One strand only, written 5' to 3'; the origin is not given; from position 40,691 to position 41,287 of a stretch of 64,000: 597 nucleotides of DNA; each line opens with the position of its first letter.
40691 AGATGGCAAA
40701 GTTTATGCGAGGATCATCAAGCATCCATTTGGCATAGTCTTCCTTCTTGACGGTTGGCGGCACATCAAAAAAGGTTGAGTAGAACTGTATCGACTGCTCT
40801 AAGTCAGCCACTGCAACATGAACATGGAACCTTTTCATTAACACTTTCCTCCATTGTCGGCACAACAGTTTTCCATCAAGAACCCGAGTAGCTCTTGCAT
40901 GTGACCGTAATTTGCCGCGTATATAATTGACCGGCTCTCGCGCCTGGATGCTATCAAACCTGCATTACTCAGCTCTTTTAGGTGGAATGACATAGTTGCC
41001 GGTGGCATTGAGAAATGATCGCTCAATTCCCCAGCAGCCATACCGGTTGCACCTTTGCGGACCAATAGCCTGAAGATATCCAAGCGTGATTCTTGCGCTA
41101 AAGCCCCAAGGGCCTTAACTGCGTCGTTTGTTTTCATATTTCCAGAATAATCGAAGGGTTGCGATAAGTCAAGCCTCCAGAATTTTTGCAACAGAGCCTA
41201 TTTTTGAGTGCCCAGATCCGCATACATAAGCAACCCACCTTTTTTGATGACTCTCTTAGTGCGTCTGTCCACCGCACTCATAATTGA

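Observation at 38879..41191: ars operon (arsR, ArsI-like VOC, LMW-PTP arsC, acr3) in which three different proteins end in a similar vicinal-cysteine CCA(D/P) tail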

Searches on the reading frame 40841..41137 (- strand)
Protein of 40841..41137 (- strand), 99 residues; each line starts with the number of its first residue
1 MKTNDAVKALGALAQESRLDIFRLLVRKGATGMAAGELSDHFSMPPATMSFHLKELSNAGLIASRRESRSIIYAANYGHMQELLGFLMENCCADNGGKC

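Call 3: search_protein_families(library=pfam, proteins=[window:40841-41137:-])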
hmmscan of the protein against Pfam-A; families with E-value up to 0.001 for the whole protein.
seq(99 aa): 2 families
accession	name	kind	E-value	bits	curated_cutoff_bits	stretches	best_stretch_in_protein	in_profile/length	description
PF12840.13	HTH_20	-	1.5e-13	50.9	27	1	13-64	1-50/51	Helix-turn-helix domain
PF01022.26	HTH_5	-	4.9e-07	30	22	1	16-63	2-46/47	Bacterial regulatory protein, arsR family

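Call 4: search_protein_families(library=ncbifam, proteins=[window:40841-41137:-])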
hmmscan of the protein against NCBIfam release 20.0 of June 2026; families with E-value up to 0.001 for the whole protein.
seq(99 aa): 5 families
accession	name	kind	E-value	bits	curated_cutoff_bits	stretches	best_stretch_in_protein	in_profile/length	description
NF033788.1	HTH_metalloreg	subfamily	1.5e-19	69.6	55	1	7-84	2-77/77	metalloregulator ArsR/SmtB family transcription factor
NF033789.1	repress_SdpR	subfamily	2.4e-16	59.4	100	1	11-89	3-78/79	autorepressor SdpR family transcription factor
NF041413.1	ArsR_Rv2640c_fam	equivalog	2.5e-12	47.2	155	1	9-92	35-118/118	Rv2640c family ArsR-like transcriptional regulator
NF040642.1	sulf_sens_BigR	equivalog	2e-06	27.8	155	1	2-93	6-94/95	sulfite-sensing transcriptional repressor BigR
NF047906.1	CdPbTransRegCmtR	equivalog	0.00032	20.6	150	1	4-92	8-94/104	Cd(II)/Pb(II)-sensing metalloregulatory transcriptional regulator CmtR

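Call 8: search_solved_structures(query=window:40841-41137:-, show_alignments=4)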
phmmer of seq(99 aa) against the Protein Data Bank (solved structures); distinct sequences matched with E-value up to 0.001: 11.
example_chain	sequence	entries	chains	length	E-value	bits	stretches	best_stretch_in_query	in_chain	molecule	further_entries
6j05_A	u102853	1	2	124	8.8e-18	67.6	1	7-93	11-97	Transcriptional regulator ArsR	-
4k2e_A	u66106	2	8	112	4.9e-06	30.1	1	5-93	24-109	Transcriptional activator HlyU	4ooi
4omy_A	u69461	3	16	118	9.8e-06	29.1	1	8-89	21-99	NolR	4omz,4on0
7p6f_AAA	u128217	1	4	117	2.7e-05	27.7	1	7-92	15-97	Transcriptional regulator SrnR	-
3cuo_A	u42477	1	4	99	6.2e-05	26.5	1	6-86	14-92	Uncharacterized HTH-type transcriptional regulator ygaV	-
3jth_A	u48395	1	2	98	0.00011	25.8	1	5-89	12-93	Transcription activator HlyU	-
5znx_A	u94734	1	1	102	0.00012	25.6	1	5-89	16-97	Transcriptional activator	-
2lkp_A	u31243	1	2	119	0.00012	25.6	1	8-85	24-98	HTH-type transcriptional regulator NmtR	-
2jsc_A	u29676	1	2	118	0.00057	23.5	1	12-92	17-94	Transcriptional regulator Rv1994c/MT2050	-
7txm_A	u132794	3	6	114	0.00079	23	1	10-75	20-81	Transcriptional regulator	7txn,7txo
8qkf_A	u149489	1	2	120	0.00082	23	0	10-83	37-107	ArsR family transcriptional regulator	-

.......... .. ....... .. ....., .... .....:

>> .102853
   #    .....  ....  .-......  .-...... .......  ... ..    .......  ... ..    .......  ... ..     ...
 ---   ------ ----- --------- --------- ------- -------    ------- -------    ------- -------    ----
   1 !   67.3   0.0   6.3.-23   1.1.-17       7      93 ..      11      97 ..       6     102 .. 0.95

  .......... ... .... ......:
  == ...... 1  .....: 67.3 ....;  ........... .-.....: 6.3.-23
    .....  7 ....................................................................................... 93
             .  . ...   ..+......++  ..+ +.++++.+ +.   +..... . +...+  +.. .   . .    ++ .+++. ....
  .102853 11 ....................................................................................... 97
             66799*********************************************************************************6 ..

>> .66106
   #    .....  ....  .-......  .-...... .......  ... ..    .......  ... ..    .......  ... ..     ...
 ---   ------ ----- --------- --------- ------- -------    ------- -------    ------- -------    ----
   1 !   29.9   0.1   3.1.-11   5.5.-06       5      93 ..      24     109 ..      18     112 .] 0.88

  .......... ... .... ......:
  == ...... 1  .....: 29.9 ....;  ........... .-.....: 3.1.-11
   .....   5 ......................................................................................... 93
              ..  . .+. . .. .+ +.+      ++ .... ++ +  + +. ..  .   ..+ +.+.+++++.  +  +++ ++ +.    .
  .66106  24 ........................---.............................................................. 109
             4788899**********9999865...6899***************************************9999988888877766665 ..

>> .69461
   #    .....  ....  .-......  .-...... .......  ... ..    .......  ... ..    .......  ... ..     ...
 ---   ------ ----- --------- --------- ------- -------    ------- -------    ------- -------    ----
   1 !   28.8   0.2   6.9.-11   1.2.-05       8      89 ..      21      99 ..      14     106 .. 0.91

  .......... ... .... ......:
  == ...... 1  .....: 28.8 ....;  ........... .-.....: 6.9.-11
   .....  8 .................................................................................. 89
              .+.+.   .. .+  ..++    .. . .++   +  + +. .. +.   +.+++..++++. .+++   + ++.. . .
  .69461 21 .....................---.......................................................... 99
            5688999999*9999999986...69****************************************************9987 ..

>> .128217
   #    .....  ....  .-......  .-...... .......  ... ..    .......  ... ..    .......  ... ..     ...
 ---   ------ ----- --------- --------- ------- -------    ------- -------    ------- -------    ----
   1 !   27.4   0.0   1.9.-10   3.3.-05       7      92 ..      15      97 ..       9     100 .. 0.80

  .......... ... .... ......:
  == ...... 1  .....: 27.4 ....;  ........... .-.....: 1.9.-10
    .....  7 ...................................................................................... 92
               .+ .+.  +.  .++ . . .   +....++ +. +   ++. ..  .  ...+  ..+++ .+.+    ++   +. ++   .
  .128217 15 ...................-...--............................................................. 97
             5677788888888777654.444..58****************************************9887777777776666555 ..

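Call 13: find_homologous_proteins(query=window:40841-41137:-)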
Query seq(99 aa) (99 aa): 3191 proteins with E <= 0.001 among 3193 candidates; the best 120 are listed.
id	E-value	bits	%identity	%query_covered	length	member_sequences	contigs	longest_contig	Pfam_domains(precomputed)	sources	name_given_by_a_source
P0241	1.7e-57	209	99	100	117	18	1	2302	PF12840.14,PF01022.27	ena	-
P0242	1.2e-53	197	92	100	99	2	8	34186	PF12840.14,PF01022.27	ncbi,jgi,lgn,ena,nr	ncbi:MAG: helix-turn-helix transcriptional regulator [Candidatus Melainabacteria bacterium]|jgi:ArsR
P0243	1.9e-53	196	92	100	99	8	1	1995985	PF12840.14,PF01022.27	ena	-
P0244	2.6e-53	196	92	100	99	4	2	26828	PF12840.14,PF01022.27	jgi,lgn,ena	-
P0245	3.7e-53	195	93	100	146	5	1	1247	PF12840.14,PF01022.27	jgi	jgi:ArsR family transcriptional regulator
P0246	4.5e-53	195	92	100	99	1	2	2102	PF12840.14,PF01022.27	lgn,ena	-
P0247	5.1e-53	195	91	100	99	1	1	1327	PF12840.14,PF01022.27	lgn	-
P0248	6.8e-53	194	91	100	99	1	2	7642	PF12840.14,PF01022.27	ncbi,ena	-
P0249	7.2e-53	194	92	100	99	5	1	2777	PF12840.14,PF01022.27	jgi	jgi:DNA-binding transcriptional ArsR family regulator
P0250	1.7e-52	193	91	100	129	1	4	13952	PF12840.14,PF01022.27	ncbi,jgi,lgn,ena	jgi:DNA-binding transcriptional ArsR family regulator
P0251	2.6e-52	193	91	100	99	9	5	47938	PF12840.14,PF01022.27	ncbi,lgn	-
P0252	2.6e-52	193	91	100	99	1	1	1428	PF12840.14,PF01022.27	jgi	jgi:DNA-binding transcriptional ArsR family regulator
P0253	3.6e-52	192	89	100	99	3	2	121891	PF12840.14,PF01022.27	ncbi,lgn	ncbi:MAG TPA: metalloregulator ArsR/SmtB family transcription factor [Planktothrix sp.]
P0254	3.9e-52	192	91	100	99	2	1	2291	PF12840.14,PF01022.27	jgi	-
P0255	9.3e-52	191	88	100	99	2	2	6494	PF12840.14,PF01022.27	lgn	-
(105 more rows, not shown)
